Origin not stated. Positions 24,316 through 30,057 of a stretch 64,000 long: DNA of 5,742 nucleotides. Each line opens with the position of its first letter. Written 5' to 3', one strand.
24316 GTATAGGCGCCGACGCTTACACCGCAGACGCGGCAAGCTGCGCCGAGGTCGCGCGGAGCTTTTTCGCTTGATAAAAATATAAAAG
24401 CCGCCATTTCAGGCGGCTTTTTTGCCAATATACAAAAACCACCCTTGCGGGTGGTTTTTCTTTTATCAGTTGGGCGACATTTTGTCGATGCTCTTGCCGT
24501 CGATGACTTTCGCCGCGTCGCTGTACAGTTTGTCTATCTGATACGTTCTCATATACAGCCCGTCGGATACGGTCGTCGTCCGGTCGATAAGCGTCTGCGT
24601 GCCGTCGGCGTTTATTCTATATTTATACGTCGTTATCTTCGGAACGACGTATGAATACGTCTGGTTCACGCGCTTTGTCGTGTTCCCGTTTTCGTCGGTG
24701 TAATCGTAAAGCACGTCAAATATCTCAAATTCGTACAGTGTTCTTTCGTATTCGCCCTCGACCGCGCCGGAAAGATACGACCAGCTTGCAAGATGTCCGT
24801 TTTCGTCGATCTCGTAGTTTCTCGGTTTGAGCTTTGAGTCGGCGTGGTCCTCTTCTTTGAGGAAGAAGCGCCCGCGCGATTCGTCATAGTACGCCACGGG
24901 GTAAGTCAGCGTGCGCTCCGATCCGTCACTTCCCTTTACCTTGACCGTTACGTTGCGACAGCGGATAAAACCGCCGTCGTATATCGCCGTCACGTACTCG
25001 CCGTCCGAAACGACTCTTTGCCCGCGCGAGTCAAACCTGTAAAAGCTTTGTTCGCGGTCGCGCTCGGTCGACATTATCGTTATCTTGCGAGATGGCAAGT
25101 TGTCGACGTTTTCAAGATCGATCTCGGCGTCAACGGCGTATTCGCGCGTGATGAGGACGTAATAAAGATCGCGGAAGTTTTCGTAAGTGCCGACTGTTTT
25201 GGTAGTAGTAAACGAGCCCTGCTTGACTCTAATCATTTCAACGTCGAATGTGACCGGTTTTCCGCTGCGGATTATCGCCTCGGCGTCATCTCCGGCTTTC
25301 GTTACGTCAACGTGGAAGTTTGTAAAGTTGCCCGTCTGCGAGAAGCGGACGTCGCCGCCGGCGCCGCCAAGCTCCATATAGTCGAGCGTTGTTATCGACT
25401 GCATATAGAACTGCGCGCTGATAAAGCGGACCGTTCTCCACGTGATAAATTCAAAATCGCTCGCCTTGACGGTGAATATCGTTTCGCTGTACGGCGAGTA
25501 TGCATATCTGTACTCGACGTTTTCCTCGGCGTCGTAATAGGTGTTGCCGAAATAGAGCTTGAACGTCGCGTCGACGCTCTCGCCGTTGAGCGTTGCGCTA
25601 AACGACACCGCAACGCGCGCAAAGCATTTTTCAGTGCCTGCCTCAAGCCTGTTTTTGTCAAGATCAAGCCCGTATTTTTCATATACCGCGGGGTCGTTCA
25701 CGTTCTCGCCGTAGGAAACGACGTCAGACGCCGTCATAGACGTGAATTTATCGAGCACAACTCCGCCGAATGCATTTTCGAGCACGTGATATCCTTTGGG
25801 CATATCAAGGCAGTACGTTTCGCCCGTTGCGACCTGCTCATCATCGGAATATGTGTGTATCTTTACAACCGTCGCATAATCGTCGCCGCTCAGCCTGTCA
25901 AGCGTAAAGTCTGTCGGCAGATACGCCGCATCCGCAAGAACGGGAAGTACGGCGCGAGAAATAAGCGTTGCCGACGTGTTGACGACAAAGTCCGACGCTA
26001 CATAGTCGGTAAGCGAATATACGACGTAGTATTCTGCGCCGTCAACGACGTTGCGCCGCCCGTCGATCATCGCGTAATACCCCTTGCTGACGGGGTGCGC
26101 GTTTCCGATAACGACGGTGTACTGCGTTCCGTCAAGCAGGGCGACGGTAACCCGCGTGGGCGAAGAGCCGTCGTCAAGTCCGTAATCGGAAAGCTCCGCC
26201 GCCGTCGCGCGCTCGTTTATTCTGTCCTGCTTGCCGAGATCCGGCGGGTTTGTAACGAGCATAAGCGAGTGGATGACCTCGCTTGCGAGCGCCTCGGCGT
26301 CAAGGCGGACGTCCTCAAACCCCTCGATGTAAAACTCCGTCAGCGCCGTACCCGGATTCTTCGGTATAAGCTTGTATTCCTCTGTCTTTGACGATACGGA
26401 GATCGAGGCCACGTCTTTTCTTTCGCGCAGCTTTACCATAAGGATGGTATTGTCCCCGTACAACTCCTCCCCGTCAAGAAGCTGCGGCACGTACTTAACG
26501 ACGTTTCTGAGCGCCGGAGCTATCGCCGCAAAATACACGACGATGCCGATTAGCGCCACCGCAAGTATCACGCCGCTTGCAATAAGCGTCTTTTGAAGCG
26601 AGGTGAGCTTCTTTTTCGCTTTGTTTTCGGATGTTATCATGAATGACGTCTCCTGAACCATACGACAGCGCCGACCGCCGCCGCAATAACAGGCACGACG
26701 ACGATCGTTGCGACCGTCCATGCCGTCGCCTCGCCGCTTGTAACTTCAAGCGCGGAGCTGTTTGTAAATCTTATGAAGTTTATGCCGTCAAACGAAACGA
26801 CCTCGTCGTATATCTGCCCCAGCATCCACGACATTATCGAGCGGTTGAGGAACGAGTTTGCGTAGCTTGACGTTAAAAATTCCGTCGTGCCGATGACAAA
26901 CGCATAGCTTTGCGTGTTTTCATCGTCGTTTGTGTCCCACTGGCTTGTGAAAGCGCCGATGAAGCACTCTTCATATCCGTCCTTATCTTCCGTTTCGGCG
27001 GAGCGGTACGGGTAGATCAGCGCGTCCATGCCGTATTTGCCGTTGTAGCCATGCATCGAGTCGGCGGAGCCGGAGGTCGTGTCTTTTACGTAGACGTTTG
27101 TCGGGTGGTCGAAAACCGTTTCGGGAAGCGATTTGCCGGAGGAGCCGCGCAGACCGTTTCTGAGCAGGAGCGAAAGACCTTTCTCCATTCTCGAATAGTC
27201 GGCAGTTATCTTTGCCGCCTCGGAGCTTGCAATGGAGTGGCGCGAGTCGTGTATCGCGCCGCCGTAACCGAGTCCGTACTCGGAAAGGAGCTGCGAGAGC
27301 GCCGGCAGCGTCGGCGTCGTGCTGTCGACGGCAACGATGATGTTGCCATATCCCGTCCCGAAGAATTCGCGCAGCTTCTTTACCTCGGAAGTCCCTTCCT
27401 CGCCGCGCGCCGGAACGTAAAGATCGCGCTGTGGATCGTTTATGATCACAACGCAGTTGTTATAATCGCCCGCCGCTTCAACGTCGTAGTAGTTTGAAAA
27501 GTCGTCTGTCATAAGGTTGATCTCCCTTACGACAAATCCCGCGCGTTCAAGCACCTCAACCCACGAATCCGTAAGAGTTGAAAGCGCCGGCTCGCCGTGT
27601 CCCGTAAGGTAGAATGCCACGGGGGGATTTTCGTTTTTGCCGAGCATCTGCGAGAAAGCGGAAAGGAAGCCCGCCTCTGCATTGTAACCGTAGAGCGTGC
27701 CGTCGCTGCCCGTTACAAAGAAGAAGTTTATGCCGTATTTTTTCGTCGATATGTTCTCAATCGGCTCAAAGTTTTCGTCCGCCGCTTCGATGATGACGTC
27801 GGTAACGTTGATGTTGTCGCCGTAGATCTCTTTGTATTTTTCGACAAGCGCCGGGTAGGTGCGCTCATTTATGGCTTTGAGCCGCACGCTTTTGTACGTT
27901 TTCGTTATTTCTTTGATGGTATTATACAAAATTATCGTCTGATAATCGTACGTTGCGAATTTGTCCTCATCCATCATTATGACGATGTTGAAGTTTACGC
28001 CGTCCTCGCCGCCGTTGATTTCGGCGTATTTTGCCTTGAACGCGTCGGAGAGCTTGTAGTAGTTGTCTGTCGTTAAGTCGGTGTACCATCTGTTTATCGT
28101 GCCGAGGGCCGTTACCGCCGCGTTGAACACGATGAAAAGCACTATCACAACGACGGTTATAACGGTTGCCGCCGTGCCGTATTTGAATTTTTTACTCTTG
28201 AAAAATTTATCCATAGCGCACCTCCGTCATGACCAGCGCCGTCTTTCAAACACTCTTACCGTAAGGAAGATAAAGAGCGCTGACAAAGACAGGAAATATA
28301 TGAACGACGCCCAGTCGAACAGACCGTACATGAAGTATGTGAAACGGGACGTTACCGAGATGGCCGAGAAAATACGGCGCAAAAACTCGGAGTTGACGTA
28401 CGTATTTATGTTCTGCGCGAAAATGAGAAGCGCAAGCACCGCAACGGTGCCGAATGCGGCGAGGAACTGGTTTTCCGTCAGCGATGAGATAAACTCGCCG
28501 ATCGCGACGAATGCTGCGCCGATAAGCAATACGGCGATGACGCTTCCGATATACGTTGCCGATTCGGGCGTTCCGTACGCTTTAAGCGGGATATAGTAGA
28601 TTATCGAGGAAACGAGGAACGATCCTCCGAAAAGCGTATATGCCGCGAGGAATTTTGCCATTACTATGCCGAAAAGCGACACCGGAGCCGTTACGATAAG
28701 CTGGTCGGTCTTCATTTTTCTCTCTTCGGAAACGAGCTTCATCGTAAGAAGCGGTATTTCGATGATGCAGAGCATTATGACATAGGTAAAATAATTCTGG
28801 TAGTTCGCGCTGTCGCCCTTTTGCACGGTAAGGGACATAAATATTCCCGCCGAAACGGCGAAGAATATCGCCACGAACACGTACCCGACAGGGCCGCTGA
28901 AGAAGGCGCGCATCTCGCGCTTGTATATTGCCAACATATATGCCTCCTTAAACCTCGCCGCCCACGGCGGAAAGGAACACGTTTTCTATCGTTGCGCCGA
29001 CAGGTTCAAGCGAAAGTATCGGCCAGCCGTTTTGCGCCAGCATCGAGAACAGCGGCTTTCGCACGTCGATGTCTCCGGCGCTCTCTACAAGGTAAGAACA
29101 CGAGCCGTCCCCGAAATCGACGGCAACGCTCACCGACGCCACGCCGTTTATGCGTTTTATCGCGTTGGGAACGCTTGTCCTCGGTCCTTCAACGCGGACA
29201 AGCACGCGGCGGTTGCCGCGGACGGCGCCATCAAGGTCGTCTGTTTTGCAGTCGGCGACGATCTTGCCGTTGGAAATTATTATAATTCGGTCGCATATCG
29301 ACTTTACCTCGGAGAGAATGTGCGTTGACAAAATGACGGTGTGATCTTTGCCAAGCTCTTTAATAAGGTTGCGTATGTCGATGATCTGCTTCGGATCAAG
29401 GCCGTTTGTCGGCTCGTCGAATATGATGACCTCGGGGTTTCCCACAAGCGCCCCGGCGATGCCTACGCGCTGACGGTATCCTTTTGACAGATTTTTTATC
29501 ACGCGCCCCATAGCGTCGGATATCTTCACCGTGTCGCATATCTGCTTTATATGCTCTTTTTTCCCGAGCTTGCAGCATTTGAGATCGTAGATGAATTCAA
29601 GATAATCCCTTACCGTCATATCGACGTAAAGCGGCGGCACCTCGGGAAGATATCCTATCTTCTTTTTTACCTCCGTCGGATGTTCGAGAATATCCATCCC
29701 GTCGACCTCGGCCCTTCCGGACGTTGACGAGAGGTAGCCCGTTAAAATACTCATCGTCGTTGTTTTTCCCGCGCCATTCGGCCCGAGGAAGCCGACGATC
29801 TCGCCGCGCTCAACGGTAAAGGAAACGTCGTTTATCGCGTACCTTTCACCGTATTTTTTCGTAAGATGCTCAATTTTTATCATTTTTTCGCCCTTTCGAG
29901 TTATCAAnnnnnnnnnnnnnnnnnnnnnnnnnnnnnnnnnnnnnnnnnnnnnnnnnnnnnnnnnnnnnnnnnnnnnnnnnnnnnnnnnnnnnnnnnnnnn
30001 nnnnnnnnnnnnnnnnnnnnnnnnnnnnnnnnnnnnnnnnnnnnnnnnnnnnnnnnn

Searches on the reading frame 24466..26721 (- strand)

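Call 25: search_protein_families(library=pfam, proteins=[window:24466-26721:-], max_evalue=0.0001)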
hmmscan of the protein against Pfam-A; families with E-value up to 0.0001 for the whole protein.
window:24466-26721:- (751 aa): 1 family
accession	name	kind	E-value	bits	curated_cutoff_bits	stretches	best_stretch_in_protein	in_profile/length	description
PF14238.11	DUF4340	-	1.6e-07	32.1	25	1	168-353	32-181/183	Domain of unknown function (DUF4340)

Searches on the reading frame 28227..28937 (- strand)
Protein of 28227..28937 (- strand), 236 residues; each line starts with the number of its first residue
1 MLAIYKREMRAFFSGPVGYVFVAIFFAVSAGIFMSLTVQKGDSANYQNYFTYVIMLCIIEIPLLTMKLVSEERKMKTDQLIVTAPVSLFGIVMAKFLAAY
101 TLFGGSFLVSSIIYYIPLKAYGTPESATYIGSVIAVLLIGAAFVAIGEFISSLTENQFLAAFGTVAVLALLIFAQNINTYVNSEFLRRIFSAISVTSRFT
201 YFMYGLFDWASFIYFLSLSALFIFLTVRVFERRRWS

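Call 25: search_protein_families(library=pfam, proteins=[window:28227-28937:-], max_evalue=0.0001)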
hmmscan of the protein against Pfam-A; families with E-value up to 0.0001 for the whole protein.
window:28227-28937:- (236 aa): 2 families
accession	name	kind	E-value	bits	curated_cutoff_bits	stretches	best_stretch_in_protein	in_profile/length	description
PF12679.13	ABC2_membrane_2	-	3.4e-05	23.7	27.2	0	44-233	60-281/283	ABC-2 family transporter protein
PF12698.13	ABC2_membrane_3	-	3.8e-05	23.4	31.6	1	40-224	154-340/347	ABC-2 family transporter protein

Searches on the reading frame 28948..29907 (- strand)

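Call 25: search_protein_families(library=pfam, proteins=[window:28948-29907:-], max_evalue=0.0001)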
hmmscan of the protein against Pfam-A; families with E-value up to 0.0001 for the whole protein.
window:28948-29907:- (319 aa): 2 families
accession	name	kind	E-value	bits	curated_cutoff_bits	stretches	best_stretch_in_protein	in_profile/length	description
PF00005.33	ABC_tran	-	1.1e-31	110.6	25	1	26-168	2-137/137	ABC transporter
PF13304.12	AAA_21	-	1.2e-12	48.9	27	1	137-198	235-300/304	AAA domain, putative AbiEii toxin, Type IV TA system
